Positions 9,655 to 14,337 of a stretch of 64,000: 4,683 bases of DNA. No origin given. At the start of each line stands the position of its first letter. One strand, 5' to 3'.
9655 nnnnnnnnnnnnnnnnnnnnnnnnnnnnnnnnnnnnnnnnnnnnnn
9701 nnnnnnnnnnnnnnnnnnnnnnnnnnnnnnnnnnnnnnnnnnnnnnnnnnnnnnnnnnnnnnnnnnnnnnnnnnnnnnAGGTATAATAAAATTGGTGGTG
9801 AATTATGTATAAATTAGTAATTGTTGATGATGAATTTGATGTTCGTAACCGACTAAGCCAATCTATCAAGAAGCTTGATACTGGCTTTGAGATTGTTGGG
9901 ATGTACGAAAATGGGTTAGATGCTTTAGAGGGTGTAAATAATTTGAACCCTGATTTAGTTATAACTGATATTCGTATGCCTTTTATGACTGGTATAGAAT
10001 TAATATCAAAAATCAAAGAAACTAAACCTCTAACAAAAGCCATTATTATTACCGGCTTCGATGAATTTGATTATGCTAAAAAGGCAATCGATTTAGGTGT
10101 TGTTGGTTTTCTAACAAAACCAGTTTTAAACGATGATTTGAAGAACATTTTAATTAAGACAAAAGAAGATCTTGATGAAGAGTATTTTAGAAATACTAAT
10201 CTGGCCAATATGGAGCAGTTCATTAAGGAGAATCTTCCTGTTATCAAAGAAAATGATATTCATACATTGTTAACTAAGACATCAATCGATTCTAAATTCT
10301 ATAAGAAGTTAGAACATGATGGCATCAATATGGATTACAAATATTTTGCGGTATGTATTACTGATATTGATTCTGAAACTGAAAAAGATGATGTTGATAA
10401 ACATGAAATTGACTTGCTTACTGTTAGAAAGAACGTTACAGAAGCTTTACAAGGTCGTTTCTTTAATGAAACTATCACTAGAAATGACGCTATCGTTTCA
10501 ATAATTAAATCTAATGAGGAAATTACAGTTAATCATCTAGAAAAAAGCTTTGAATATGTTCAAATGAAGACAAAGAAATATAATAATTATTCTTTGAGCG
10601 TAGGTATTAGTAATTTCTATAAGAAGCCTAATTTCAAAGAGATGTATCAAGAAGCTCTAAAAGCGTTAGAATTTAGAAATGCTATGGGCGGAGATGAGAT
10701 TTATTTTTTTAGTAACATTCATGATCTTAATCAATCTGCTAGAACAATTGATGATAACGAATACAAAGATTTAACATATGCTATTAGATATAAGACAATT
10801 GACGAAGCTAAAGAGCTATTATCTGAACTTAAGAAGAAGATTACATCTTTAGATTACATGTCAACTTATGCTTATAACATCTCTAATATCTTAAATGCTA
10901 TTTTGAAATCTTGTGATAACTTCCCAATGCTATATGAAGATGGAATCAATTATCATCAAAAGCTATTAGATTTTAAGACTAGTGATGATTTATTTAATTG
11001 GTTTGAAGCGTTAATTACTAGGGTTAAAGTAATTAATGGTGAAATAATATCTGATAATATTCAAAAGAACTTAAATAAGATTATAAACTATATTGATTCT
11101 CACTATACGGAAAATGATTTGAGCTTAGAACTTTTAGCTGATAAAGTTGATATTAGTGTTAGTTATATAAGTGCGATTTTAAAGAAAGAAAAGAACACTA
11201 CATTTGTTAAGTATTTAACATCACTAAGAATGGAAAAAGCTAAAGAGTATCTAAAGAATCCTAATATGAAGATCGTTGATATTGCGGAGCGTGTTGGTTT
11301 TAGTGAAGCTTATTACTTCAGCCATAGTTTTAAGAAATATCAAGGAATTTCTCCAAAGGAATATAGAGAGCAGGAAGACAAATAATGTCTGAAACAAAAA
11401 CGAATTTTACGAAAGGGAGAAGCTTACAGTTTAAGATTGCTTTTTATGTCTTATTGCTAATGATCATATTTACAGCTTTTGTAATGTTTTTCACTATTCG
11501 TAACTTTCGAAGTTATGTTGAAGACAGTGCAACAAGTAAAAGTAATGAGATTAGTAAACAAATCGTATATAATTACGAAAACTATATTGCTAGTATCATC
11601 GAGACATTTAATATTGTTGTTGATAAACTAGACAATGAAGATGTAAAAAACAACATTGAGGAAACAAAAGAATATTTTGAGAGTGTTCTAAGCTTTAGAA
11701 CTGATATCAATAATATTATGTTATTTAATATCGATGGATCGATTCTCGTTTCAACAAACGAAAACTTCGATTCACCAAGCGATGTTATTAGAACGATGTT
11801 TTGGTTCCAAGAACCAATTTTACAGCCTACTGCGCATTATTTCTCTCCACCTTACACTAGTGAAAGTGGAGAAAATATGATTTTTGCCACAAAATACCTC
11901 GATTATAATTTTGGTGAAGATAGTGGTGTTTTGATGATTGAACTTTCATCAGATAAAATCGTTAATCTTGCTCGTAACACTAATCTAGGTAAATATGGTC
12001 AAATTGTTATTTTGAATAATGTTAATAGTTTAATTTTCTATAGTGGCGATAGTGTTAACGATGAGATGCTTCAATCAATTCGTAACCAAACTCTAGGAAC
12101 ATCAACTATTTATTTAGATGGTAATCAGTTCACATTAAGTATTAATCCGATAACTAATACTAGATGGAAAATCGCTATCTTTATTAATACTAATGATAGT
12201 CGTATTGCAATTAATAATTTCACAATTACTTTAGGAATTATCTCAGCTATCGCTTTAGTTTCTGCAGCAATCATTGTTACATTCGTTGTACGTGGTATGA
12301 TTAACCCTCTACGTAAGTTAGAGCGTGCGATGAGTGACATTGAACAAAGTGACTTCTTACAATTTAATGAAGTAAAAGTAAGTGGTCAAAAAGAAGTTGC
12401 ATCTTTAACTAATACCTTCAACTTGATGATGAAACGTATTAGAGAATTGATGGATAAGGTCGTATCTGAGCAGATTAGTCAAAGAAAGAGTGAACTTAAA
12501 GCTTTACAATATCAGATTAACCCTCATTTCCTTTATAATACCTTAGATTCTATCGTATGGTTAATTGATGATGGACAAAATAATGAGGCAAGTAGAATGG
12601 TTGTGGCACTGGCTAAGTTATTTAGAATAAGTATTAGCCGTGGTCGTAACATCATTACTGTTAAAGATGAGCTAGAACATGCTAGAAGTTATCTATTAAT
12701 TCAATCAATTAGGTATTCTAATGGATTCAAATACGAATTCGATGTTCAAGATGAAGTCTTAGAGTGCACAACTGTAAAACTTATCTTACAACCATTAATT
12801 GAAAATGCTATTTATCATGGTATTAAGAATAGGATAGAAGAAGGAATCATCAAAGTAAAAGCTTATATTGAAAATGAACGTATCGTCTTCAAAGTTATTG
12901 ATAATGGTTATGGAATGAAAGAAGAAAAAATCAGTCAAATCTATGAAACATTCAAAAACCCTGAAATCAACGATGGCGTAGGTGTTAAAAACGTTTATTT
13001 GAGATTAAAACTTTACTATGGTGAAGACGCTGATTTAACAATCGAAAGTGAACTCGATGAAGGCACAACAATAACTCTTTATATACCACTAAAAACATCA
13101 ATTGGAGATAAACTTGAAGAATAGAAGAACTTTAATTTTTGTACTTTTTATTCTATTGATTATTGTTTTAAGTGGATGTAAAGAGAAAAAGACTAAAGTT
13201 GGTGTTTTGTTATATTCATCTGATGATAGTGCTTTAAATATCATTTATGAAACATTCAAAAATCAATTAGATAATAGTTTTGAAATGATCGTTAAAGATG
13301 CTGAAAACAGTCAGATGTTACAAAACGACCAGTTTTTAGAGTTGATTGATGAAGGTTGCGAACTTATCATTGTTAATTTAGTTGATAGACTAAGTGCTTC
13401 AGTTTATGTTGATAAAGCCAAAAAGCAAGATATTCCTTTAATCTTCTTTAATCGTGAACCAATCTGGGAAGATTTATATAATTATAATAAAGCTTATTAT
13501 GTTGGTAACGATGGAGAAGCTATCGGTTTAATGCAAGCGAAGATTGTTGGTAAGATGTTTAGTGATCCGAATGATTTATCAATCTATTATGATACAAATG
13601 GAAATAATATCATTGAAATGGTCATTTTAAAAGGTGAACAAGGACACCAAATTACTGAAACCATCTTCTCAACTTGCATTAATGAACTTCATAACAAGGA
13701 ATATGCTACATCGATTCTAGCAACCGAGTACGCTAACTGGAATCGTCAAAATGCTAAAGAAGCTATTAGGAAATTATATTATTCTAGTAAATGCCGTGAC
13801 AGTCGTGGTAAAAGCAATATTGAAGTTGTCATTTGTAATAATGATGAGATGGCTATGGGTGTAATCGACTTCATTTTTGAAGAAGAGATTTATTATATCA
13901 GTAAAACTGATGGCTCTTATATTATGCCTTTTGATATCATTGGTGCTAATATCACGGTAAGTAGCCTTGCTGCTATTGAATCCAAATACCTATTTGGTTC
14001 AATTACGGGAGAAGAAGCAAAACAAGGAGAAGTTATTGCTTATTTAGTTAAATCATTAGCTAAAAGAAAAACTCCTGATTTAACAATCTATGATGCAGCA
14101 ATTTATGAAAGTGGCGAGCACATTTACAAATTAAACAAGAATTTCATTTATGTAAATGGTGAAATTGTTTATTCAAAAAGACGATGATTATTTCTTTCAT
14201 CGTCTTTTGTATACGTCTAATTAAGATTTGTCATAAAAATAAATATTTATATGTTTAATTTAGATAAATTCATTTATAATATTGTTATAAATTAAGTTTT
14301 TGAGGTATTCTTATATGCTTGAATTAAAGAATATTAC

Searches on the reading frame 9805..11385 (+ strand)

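Call 11: search_protein_families(library=ncbifam, proteins=[window:9805-11385:+], max_evalue=0.00001)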
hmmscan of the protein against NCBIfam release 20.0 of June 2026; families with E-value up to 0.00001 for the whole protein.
window:9805-11385:+ (526 aa): 84 families (the best 25 are shown)
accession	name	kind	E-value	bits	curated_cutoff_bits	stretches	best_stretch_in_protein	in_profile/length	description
NF047788.1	TransRegPocR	equivalog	2.3e-21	76.4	500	1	416-524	184-291/296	transcriptional regulator PocR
NF047455.1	TF_Staph_AryK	equivalog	4.2e-21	74.9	850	1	416-524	152-259/759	transcriptional regulator AryK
NF008677.0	PRK11697.1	equivalog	3e-20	72.6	246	1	1-155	1-147/238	two-component system response regulator BtsR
NF007860.0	PRK10572.1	equivalog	8.3e-20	70.8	208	1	392-524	153-285/292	arabinose operon transcriptional regulator AraC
NF041367.1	CheY_Halo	equivalog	4.8e-18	65.6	200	1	5-112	2-106/114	chemotaxis protein CheY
NF010028.0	PRK13503.1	equivalog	1.2e-17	64.3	288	1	415-525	165-274/278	HTH-type transcriptional activator RhaS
TIGR02875.1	spore_0_A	equivalog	1.9e-17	63.4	200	1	3-127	4-133/262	sporulation transcription factor Spo0A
NF006900.1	PRK09390.1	equivalog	7.7e-17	61.5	255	1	4-135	7-135/203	response regulator FixJ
NF045505.1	RR_RssB_Pseudo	equivalog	1.9e-16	60.1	700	1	3-137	7-136/394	two-component system response regulator RssB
NF001965.0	PRK00742.1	subfamily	3.1e-16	59.5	293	1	2-123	4-123/357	chemotaxis-specific protein-glutamate methyltransferase CheB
NF007693.0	PRK10371.1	equivalog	3.4e-16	59.3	253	1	397-522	174-298/309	transcriptional regulator MelR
NF053512.1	nitric_RR_NosR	exception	4.3e-16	59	400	1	5-122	2-117/422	response regulator c-di-GMP phosphodiesterase, NosR family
TIGR04094.1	adjacent_YSIRK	equivalog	5.4e-16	58.5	200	1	416-521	280-383/383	YSIRK-targeted surface antigen transcriptional regulator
TIGR01818.1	ntrC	equivalog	6.1e-16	58.2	558.6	1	5-126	2-120/463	nitrogen regulation protein NR(I)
NF008469.0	PRK11361.1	equivalog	6.5e-16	58.1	714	1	3-117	6-117/461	acetoacetate metabolism transcriptional regulator AtoC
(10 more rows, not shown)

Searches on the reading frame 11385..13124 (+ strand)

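Call 10: search_protein_families(library=ncbifam, proteins=[window:11385-13124:+], max_evalue=0.00001)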
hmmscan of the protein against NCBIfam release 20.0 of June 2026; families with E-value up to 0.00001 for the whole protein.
window:11385-13124:+ (579 aa): 22 families
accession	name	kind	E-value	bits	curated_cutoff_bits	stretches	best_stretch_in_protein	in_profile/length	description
NF007004.0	PRK09467.1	equivalog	4.6e-13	48.8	415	0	276-357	152-230/440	two-component system sensor histidine kinase EnvZ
NF033092.0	HK_WalK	equivalog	5e-11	41.9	725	1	244-362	136-256/594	cell wall metabolism sensor histidine kinase WalK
NF040691.1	MtrAB_MtrB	equivalog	1.1e-10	41.2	450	0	265-358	172-263/507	MtrAB system histidine kinase MtrB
TIGR02956.1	TMAO_torS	equivalog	4.2e-10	38.4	676.5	1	461-572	577-685/967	TMAO reductase system sensor histidine kinase/response regulator TorS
NF049962.1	HisKinFlgSCampy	equivalog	9.4e-10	37.9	600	1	421-529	200-303/338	fla regulon two-component system sensor histidine kinase FlgS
NF011874.0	PRK15347.1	equivalog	4.3e-09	35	852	1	484-571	529-616/921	two component system sensor kinase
NF038263.1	prot_phos_SiaA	equivalog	5.5e-09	35.1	700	1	233-376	261-402/658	biofilm regulation protein phosphatase SiaA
TIGR02966.1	phoR_proteo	equivalog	1.4e-07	30.9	334.2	1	410-564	175-330/333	phosphate regulon sensor histidine kinase PhoR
NF007007.0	PRK09470.1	equivalog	2e-07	30.3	486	0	279-358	167-244/463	envelope stress sensor histidine kinase CpxA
NF045595.1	HK_scytonemin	equivalog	2.5e-07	29.5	865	1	451-569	515-635/637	scytonemin biosynthesis sensor histidine kinase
NF008298.1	PRK11086.1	subfamily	3e-07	29.3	520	1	466-570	426-526/529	DcuS/MalK family sensor histidine kinase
NF008025.0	PRK10755.1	equivalog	4.3e-07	28.9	314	0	461-525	251-311/362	two-component system sensor histidine kinase PmrB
NF046044.1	PnpS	equivalog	4.9e-07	29.1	400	1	447-568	266-390/390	two-component system histidine kinase PnpS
NF008184.0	PRK10935.1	equivalog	4.9e-07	28.8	553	1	281-387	154-254/565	nitrate/nitrite two-component system sensor histidine kinase NarQ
TIGR01925.2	spIIAB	equivalog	8e-07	29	135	1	457-566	31-133/137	anti-sigma F factor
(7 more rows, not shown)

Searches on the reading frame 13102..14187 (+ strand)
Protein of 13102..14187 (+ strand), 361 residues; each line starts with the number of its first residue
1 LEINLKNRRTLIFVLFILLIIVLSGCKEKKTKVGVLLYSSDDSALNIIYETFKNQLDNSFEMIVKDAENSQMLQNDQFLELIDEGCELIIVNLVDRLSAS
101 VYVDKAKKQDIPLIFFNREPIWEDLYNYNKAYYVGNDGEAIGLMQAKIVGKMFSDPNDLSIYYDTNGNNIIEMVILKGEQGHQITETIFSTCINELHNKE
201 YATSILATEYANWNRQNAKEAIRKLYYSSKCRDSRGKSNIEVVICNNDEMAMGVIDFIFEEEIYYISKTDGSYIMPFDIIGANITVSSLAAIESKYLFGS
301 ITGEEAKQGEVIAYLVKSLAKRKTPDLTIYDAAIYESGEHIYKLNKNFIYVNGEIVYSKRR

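Call 10: search_protein_families(library=ncbifam, proteins=[window:13102-14187:+], max_evalue=0.00001)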
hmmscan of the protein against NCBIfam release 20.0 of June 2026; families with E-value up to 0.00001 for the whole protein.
window:13102-14187:+ (361 aa): 3 families
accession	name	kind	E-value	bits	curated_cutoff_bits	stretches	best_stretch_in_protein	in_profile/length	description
NF011924.1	PRK15395.1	equivalog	8e-48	163.2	420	1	13-325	6-301/329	galactose/glucose ABC transporter substrate-binding protein MglB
NF040907.2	ChvE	equivalog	9.6e-08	31.6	460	1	58-339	27-291/324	multiple monosaccharide ABC transporter substrate-binding protein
TIGR02634.1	xylF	equivalog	7.7e-06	25.7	389.55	0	60-256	29-201/302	D-xylose ABC transporter substrate-binding protein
